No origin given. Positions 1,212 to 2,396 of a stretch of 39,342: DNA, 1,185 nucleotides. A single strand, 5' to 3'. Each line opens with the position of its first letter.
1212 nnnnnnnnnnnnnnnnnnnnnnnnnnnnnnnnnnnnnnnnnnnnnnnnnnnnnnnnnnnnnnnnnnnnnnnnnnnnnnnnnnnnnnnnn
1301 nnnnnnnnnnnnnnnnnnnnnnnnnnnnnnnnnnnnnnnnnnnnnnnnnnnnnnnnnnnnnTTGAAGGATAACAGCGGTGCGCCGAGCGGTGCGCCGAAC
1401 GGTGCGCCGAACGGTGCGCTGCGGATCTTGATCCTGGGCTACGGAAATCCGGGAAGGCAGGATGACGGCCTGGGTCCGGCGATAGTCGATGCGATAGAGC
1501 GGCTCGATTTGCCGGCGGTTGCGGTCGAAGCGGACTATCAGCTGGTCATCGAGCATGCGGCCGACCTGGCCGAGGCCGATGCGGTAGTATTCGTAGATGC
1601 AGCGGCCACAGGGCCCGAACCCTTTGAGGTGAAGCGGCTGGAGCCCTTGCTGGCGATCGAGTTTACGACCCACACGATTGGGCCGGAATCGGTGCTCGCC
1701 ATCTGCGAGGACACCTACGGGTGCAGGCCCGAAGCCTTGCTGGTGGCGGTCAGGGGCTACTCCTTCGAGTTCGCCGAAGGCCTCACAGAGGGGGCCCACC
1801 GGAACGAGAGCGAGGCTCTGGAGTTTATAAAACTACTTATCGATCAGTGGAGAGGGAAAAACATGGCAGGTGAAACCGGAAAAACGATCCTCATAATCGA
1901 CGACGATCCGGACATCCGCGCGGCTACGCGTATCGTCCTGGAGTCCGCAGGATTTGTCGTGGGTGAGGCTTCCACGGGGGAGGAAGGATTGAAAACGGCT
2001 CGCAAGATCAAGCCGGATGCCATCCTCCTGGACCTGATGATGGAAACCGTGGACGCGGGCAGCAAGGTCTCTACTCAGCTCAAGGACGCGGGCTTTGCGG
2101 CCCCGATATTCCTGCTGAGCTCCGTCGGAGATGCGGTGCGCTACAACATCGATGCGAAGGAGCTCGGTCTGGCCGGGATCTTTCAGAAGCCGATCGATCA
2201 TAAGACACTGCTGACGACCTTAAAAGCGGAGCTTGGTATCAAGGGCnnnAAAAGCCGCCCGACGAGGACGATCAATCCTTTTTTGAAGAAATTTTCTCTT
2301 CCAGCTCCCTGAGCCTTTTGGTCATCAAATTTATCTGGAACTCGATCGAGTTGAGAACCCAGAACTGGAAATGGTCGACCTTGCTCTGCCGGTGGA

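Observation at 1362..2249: Hydrogenase maturation protease reads through into a complete CheY-like receiver domain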

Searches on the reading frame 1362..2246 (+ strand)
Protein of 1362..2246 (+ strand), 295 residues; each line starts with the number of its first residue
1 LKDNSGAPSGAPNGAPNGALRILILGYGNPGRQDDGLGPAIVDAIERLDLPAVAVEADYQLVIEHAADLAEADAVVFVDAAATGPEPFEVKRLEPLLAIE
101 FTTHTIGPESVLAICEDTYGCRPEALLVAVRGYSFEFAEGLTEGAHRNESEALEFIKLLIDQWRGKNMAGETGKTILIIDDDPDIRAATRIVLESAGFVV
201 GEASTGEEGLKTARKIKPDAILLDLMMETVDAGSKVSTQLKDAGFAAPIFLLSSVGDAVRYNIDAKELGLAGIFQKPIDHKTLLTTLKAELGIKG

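Call 3: search_protein_families(library=pfam, proteins=[window:1362-2246:+], max_evalue=0.01)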
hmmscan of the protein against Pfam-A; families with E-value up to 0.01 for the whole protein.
window:1362-2246:+ (295 aa): 2 families
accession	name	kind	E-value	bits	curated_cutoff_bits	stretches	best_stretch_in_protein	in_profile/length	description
PF00072.30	Response_reg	-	1.5e-19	70.6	30.2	1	176-287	1-110/111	Response regulator receiver domain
PF01750.23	HycI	-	0.0022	18.3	23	1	68-154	32-125/130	Hydrogenase maturation protease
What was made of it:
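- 1863..2249 (+): Receiver-domain reading frame from the conserved internal ATG (Met168): 128 aa. This is the start codon of the separate REC gene in split relatives. Acceptor D224 = 2031-2033, S253 = 2118-2120, K276 = 2187-2189. PF00072 at 70.6 bits (call 3).
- On Receiver domain (CheY-like; PF00072): 70.6 bits against 30.2, over aa 176-287 and model positions 1-110 of 111 (call 3).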

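Call 4: search_protein_families(library=ncbifam, proteins=[window:1362-2246:+], max_evalue=0.01)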
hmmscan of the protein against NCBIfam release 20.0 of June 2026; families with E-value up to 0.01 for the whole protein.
window:1362-2246:+ (295 aa): 80 families (the best 25 are shown)
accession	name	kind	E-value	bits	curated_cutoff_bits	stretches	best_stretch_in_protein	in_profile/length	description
TIGR00072.1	hydrog_prot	superfamily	3.6e-23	82.2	47.45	1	23-157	1-142/145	hydrogenase maturation protease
NF041733.1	resp_reg_CseB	equivalog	9.7e-15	54.6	350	1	175-290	2-114/228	two-component system response regulator CseB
NF007935.0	PRK10651.1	equivalog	2.2e-14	53.1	250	1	171-288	4-121/216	two-component system response regulator NarL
NF045505.1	RR_RssB_Pseudo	equivalog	2.6e-13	49.8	700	1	174-284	6-114/394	two-component system response regulator RssB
NF040689.1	MtrAB_MtrA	equivalog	3.5e-13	49.4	300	1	176-291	1-113/219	MtrAB system response regulator MtrA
NF045944.1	ResRegRpaBCyano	equivalog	1.8e-12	47.1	330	1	177-287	1-108/229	response regulator transcription factor RpaB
NF045991.1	RespRegCtrARhodob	equivalog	1.5e-11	44.5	350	1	176-289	3-114/224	response regulator transcription factor CtrA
NF045717.1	DVU0259_DivK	exception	2.3e-11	43.9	160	1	174-291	3-116/117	DVU0259 family response regulator domain-containing protein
NF007708.0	PRK10403.1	equivalog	1.8e-10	40.6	343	1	171-289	4-122/215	nitrate/nitrite response regulator protein NarP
TIGR02154.1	PhoB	equivalog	2.9e-10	39.8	296.2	1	174-291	3-120/226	phosphate regulon transcriptional regulator PhoB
NF006900.1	PRK09390.1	equivalog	4.1e-10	39.5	255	1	174-289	5-118/203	response regulator FixJ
NF007969.0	PRK10693.1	equivalog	4.5e-10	39.1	329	1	172-281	6-113/337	two-component system response regulator RssB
NF007005.1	PRK09468.1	equivalog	5.4e-10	39.1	331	1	174-291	4-119/237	osmolarity response regulator transcription factor OmpR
NF053854.1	RespRegPhoBBctds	equivalog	5.8e-10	38.9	270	1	176-289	1-113/225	two-component system response regulator PhoB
NF040749.1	tetrathio_RR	equivalog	6.7e-10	39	290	1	176-289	2-113/191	tetrathionate respiration response regulator TtrR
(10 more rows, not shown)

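Call 5: find_homologous_proteins(query=window:1362-2246:+)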
Query window:1362-2246:+ (295 aa): 1524 proteins with E <= 0.001 among 8000 candidates; the best 120 are listed.
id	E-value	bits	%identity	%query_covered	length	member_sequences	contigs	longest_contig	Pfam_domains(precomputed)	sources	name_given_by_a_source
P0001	7.3e-187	637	100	100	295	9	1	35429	PF00072.31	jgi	-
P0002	5.8e-170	582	96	96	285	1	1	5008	PF00072.31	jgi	jgi:hydrogenase maturation protease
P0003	7.8e-147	506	83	94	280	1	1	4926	PF00072.31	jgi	jgi:hydrogenase maturation protease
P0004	4.1e-146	504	83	94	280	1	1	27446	PF00072.31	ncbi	-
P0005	3.2e-145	501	83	94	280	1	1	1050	PF00072.31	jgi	jgi:hydrogenase maturation protease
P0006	5.4e-143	493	82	94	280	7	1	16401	PF00072.31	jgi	jgi:hydrogenase maturation protease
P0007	1.6e-142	492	81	94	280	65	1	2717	PF00072.31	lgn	-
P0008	5.0e-141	487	83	92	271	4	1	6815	PF00072.31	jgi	jgi:hydrogenase maturation protease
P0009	2.9e-140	485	80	95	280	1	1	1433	PF00072.31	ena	-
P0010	5.1e-140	484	80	95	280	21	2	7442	PF00072.31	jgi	jgi:hydrogenase maturation protease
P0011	8.8e-140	483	82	92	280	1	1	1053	PF00072.31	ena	-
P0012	7.9e-139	480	79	95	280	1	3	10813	PF00072.31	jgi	jgi:hydrogenase maturation protease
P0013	2.4e-138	478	81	91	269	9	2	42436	PF00072.31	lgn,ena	-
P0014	5.3e-138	477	79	93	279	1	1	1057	PF00072.31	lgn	-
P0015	5.7e-138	477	81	91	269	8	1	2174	PF00072.31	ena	-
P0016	2.9e-137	475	81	92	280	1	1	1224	PF00072.31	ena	-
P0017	3.3e-136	471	81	92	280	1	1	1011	PF00072.31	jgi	jgi:hydrogenase maturation protease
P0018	1.2e-135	469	79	92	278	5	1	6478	PF00072.31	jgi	jgi:hydrogenase maturation protease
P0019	1.3e-135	469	79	92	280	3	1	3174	PF00072.31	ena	-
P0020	4.0e-134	464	79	92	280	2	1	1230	PF00072.31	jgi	jgi:hydrogenase maturation protease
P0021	9.1e-134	463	77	94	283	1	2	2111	PF00072.31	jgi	jgi:hydrogenase maturation protease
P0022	6.0e-132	457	74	98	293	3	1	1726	PF00072.31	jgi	jgi:hydrogenase maturation protease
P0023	6.5e-132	457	78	92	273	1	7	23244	PF00072.31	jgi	jgi:hydrogenase maturation protease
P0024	2.0e-130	452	75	94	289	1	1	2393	PF00072.31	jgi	-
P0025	5.6e-129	448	76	93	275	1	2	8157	PF00072.31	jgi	jgi:hydrogenase maturation protease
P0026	7.5e-129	447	81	87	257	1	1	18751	PF00072.31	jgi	jgi:hydrogenase maturation protease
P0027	1.8e-128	446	72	99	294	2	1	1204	PF00072.31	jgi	-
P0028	3.0e-127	442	74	97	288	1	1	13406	PF00072.31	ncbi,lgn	-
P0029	4.1e-127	441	80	86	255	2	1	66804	PF01750.24,PF00072.31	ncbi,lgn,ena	-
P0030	2.1e-126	439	76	93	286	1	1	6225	PF00072.31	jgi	jgi:hydrogenase maturation protease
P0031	6.8e-126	437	77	88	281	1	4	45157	PF00072.31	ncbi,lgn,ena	-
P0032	3.5e-125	435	77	93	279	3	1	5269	PF00072.31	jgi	jgi:hydrogenase maturation protease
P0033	4.7e-125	435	73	93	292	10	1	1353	PF00072.31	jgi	jgi:hydrogenase maturation protease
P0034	3.0e-124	432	78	91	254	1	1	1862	PF00072.31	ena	-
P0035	1.8e-123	429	75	93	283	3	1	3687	PF00072.31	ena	-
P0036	3.7e-123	428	75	93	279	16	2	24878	PF00072.31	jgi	jgi:hydrogenase maturation protease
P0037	9.4e-123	427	72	93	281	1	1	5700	PF00072.31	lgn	-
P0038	5.0e-122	425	73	91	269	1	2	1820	PF00072.31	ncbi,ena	-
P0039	2.1e-120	419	72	93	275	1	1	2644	PF00072.31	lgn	-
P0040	5.5e-120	418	73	93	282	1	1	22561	PF00072.31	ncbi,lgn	-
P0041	6.5e-120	418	74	92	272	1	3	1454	PF00072.31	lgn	-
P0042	4.3e-113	395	84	74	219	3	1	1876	PF00072.31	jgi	jgi:two-component system chemotaxis response regulator CheY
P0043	6.2e-109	382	66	91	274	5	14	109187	PF00072.31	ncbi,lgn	-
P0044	6.9e-109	382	65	93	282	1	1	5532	PF00072.31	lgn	-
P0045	3.6e-107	376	65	92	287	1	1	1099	PF00072.31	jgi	jgi:hydrogenase maturation protease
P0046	8.2e-107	375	64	94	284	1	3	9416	PF00072.31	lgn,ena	-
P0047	1.9e-106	374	64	88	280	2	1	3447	PF00072.31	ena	-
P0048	3.7e-106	373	64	88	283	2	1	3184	PF00072.31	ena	-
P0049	1.8e-105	370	60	96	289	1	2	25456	PF00072.31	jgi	-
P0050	1.3e-104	368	61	94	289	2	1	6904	PF00072.31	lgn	-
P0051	6.9e-104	365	58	96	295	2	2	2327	PF00072.31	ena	-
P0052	9.3e-104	365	62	92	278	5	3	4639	PF00072.31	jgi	jgi:hydrogenase maturation protease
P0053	9.5e-104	365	61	92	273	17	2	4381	PF00072.31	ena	-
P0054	2.2e-103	364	61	95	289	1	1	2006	PF00072.31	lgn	-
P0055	4.4e-103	363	68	83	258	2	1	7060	PF00072.31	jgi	jgi:hydrogenase maturation protease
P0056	5.0e-103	362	62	92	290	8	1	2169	PF00072.31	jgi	-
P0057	6.3e-103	362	60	95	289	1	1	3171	PF00072.31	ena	-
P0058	8.1e-103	362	62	92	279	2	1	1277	PF00072.31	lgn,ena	-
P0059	1.1e-102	361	60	95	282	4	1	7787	PF00072.31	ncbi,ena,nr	ncbi:MAG: hydrogenase maturation protease [Nitrospiraceae bacterium]|nr:hydrogenase maturation prote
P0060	1.6e-102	361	61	93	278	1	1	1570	PF00072.31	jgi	jgi:hydrogenase maturation protease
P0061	1.9e-102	360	60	93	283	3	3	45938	PF00072.31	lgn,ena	-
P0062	2.6e-102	360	60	95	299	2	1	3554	PF00072.31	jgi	jgi:hydrogenase maturation protease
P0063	3.1e-102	360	62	92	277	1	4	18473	PF00072.31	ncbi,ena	-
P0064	3.6e-102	360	60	92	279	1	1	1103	PF00072.31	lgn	-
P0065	4.2e-102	359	62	93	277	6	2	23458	PF00072.31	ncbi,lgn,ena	-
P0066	4.4e-102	359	62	94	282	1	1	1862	PF00072.31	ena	-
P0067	5.4e-102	359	60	92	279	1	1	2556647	PF00072.31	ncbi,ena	-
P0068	7.9e-102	358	59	96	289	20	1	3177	PF00072.31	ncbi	-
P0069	8.6e-102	358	60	96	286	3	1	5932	PF00072.31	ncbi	-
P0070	1.1e-101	358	59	96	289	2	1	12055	PF00072.31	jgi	-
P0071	1.3e-101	358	62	92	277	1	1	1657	PF00072.31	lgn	-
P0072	2.9e-101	357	60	92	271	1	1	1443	PF00072.31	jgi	jgi:hydrogenase maturation protease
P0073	5.6e-101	356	59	94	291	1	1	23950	PF00072.31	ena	-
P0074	7.9e-101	355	60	94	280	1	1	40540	PF00072.31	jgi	-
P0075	8.3e-101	355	61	92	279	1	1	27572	PF00072.31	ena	-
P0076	9.0e-101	355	57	93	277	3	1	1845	PF00072.31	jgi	jgi:hydrogenase maturation protease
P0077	1.3e-100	354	59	95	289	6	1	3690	PF00072.31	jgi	-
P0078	1.7e-100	354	60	92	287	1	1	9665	PF00072.31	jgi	jgi:hydrogenase maturation protease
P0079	2.1e-100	354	61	92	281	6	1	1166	PF00072.31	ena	-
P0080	3.3e-100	353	61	92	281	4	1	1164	PF00072.31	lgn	-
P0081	3.4e-100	353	62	92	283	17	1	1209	PF00072.31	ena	-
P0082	3.5e-100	353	61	92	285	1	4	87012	PF00072.31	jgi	jgi:hydrogenase maturation protease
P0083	3.5e-100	353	60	92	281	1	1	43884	PF00072.31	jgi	jgi:hydrogenase maturation protease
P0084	6.0e-100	352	60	93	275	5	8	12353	PF00072.31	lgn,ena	-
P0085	7.9e-100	352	58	92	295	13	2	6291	PF00072.31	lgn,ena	-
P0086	1.2e-99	351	60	93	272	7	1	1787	PF00072.31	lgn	-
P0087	2.3e-99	350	59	92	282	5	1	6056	PF00072.31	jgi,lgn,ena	-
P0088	2.4e-99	350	60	93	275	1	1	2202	PF00072.31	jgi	jgi:hydrogenase maturation protease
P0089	3.3e-99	350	57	92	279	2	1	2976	PF00072.31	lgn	-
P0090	3.7e-99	350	61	93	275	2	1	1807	PF00072.31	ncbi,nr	ncbi:MAG: hydrogenase maturation protease [Candidatus Hydrogenedentes bacterium]|nr:hydrogenase matu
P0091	5.9e-99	349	60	93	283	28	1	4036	PF00072.31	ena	-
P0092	8.2e-99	349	60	92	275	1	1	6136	PF00072.31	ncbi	ncbi:MAG: hydrogenase maturation protease [Candidatus Hydrogenedentota bacterium]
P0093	1.1e-98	348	58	92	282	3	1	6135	PF00072.31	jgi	-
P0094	1.4e-98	348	61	92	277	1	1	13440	PF00072.31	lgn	-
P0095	1.4e-98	348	59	92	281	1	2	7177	PF00072.31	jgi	jgi:hydrogenase maturation protease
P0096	1.5e-98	348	58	92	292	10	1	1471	PF00072.31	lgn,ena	-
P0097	1.6e-98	348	61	92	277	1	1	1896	PF00072.31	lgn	-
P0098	2.8e-98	347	60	92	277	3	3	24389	PF00072.31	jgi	-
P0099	3.3e-98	347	57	92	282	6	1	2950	PF00072.31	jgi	-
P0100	3.8e-98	346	60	92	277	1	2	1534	PF00072.31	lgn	-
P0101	4.0e-98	346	59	92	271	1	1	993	PF00072.31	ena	-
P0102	4.1e-98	346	57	93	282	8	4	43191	PF00072.31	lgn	-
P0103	4.6e-98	346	56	93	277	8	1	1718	PF00072.31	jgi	jgi:hydrogenase maturation protease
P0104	4.8e-98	346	60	94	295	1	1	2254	PF00072.31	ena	-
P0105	4.9e-98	346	56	93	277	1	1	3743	PF00072.31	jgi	jgi:hydrogenase maturation protease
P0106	6.5e-98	346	59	92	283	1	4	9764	PF00072.31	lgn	-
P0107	1.1e-97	345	61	92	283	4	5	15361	PF00072.31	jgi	-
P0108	1.1e-97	345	59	93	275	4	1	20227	PF00072.31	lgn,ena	-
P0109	1.1e-97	345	60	92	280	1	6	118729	PF00072.31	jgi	-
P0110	1.3e-97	345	60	91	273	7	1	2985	PF00072.31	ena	-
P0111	3.4e-97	343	60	92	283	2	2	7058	PF00072.31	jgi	jgi:hydrogenase maturation protease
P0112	3.9e-97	343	59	92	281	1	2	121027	PF00072.31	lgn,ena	-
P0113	4.1e-97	343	61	92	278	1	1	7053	PF00072.31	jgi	-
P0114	5.6e-97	343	57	93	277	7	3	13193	PF00072.31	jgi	jgi:hydrogenase maturation protease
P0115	7.5e-97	342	59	93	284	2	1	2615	PF00072.31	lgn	-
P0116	1.1e-96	342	59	92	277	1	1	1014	PF00072.31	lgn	-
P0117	1.4e-96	341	58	94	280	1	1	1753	PF00072.31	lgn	-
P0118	1.6e-96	341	61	93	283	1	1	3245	PF00072.31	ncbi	-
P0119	2.3e-96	341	56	92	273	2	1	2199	PF00072.31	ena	-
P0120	2.4e-96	340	57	92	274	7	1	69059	PF00072.31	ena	-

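Call 13: find_encoding_contigs(protein=P0067, flank=10000, max_places=3)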
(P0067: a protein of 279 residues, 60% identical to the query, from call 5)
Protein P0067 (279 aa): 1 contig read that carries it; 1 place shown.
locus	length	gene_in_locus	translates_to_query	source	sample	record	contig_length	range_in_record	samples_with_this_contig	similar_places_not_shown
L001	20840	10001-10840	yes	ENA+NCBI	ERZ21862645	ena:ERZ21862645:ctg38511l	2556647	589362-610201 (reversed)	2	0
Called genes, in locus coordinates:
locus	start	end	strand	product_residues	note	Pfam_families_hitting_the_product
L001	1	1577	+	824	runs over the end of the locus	-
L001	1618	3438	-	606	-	PF17202:sCache_3_3, PF17201:Cache_3-Cache_2, PF00672:HAMP, PF00512:HisKA, PF02518:HATPase_c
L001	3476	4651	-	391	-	PF00072:Response_reg, PF00512:HisKA, PF02518:HATPase_c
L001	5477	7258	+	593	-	PF01257:2Fe-2S_thioredx, PF01512:Complex1_51K, PF10589:NADH_4Fe-4S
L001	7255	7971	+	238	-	PF00111:Fer2, PF13510:Fer2_4, PF10588:NADH-G_4Fe-4S_3, PF13459:Fer4_15, PF22117:Fer4_Nqo3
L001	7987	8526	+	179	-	PF01058:Oxidored_q6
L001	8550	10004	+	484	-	PF27537:HoxH, PF00374:NiFeSe_Hases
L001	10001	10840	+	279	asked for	PF00072:Response_reg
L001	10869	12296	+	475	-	PF01208:URO-D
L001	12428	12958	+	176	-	PF00072:Response_reg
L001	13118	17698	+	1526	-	PF08448:PAS_4, PF00989:PAS, PF08448:PAS_4, PF13426:PAS_9, PF00989:PAS, PF13426:PAS_9, PF00989:PAS, PF13426:PAS_9, +8 more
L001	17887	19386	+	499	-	PF00072:Response_reg, PF00158:Sigma54_activat, PF14532:Sigma54_activ_2, PF07728:AAA_5 (weak), PF25601:AAA_lid_14, PF02954:HTH_8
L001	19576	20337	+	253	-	PF02579:Nitro_FeMo-Co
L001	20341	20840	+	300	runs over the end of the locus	PF01937:ARMT1-like_dom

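Call 14: find_related_loci(query=window:1362-2246:+, collection=genome_contigs, flank=8000)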
Query window:1362-2246:+ (295 aa) in genome_contigs; peptide patterns used: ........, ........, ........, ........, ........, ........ (x = any residue, [..] = any of these).
93 stretches matched a pattern; 53 encode a relative of the query (tblastn E <= 1e-3); 53 distinct loci.
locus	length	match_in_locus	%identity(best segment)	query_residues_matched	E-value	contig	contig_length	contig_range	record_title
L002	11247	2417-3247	83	17-293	9e-145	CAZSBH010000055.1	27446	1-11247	MAG TPA_asm: uncultured Spirochaetaceae bacterium isolate SRP214966_co2_439 genome assembly, contig: NODE_2150_length_27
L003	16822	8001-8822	80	21-294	6e-144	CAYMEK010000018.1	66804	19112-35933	MAG TPA_asm: uncultured Spirochaetaceae bacterium isolate SRP323688_co1_278 genome assembly, contig: NODE_826_length_668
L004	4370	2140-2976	81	15-293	8e-144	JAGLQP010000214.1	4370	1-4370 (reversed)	MAG: Spirochaetales bacterium isolate RS_8_6 ROV157_8.bin.6.fa_214, whole genome shotgun sequence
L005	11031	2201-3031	82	17-293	6e-141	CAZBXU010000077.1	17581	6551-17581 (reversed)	MAG TPA_asm: uncultured Spirochaetaceae bacterium isolate SRP214966_co5_300 genome assembly, contig: NODE_2665_length_17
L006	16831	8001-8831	81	17-293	2e-140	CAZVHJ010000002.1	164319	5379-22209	MAG TPA_asm: uncultured Spirochaetaceae bacterium isolate binchicken_co178_254 genome assembly, contig: NODE_176_length_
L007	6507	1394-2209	82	22-293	2e-139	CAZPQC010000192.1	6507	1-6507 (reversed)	MAG TPA_asm: uncultured Spirochaetaceae bacterium isolate binchicken_co34_125 genome assembly, contig: NODE_21426_length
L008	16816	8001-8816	80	22-293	6e-136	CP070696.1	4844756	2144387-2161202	MAG: Spirochaetaceae bacterium isolate bin59 chromosome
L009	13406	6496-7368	73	2-292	1e-124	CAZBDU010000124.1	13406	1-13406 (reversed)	MAG TPA_asm: uncultured Spirochaetaceae bacterium isolate binchicken_co178_265 genome assembly, contig: NODE_5678_length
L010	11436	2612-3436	73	21-294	2e-119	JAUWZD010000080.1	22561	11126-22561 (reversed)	MAG: Spirochaetales bacterium isolate CSMAG_2727 CSMAG_2727_k141_946572_length_22561_cov_13.9826, whole genome shotgun s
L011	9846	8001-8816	66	22-292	1e-113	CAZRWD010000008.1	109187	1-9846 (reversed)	MAG TPA_asm: uncultured bacterium isolate binchicken_co26_181 genome assembly, contig: NODE_262_length_109187_cov_172.31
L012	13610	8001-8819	63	21-291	4e-112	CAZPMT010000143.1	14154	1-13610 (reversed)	MAG TPA_asm: uncultured Nitrospiraceae bacterium isolate SRP302447_co3_797 genome assembly, contig: NODE_11969_length_14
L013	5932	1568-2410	60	8-291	5e-109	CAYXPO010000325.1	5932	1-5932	MAG TPA_asm: uncultured Nitrospirales bacterium isolate binchicken_co117_52 genome assembly, contig: NODE_22755_length_5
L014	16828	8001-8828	61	13-291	6e-109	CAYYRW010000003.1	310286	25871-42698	MAG TPA_asm: uncultured Nitrospirales bacterium isolate binchicken_co20_17 genome assembly, contig: NODE_51_length_31028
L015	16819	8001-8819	56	21-293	1e-104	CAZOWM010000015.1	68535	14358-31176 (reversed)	MAG TPA_asm: uncultured Spirochaetota bacterium isolate binchicken_co89_665 genome assembly, contig: NODE_435_length_685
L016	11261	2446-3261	59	22-293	2e-104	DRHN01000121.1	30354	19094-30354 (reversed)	MAG TPA_asm: Spirochaetes bacterium isolate HyVt-370 HyVt-370_k145_237926, whole genome shotgun sequence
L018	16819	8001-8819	59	21-291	3e-102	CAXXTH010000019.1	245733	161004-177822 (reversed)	MAG: Candidatus Hydrogenedentota bacterium isolate 9b89ec8d-082b-4b84-8410-e46c42bccd54 genome assembly, contig: contig_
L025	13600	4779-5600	62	17-291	4e-99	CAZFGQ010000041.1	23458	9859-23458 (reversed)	MAG TPA_asm: uncultured Spirochaetota bacterium isolate binchicken_co19_489 genome assembly, contig: NODE_3271_length_23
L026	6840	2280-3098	59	21-293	1e-96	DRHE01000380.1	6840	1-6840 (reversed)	MAG TPA_asm: Spirochaetales bacterium isolate HyVt-362 HyVt-362_k145_811239, whole genome shotgun sequence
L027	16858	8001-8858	57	17-291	8e-96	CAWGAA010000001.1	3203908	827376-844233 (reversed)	MAG: uncultured Spirochaetota bacterium isolate MFD04408.bin.1.18 genome assembly, contig: contig_23060, whole genome sh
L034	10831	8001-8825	53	23-294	9e-76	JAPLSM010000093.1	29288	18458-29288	MAG: Spirochaetes bacterium isolate LacPavin_0920_SED5_MAG_67_21 LacPavin_0920_SED5_scaffold_700778, whole genome shotgu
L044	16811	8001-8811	67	23-291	3e-87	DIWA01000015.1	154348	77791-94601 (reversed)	MAG TPA_asm: Candidatus Hydrogenedentes bacterium UBA6118 UBA6118_contig_8288, whole genome shotgun sequence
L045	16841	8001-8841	61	18-292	3e-80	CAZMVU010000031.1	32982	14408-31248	MAG TPA_asm: uncultured Nitrospirales bacterium isolate SRP252850_co1_233 genome assembly, contig: NODE_2197_length_3298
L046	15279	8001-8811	60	21-292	2e-82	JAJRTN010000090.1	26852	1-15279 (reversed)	MAG: Candidatus Hydrogenedentota bacterium isolate Dive96_bin1.67 k141_2040737, whole genome shotgun sequence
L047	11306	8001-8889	50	17-291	3e-40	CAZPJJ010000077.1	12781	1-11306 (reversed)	MAG TPA_asm: uncultured Acidobacteriota bacterium isolate SRP093185_co1_106 genome assembly, contig: NODE_3436_length_12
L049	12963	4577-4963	45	162-291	4e-32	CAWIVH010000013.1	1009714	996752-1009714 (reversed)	MAG: uncultured Acidobacteriota bacterium isolate MFD02979.bin.1.204 genome assembly, contig: contig_32051, whole genome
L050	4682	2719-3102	42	165-292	6e-29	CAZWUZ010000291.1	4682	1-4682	MAG TPA_asm: uncultured bacterium isolate binchicken_co154_39 genome assembly, contig: NODE_42253_length_4682_cov_4.4333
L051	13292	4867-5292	44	21-160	5e-27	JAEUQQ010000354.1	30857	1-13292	MAG: Acidobacteria bacterium isolate new MAG-255 k141_4353179, whole genome shotgun sequence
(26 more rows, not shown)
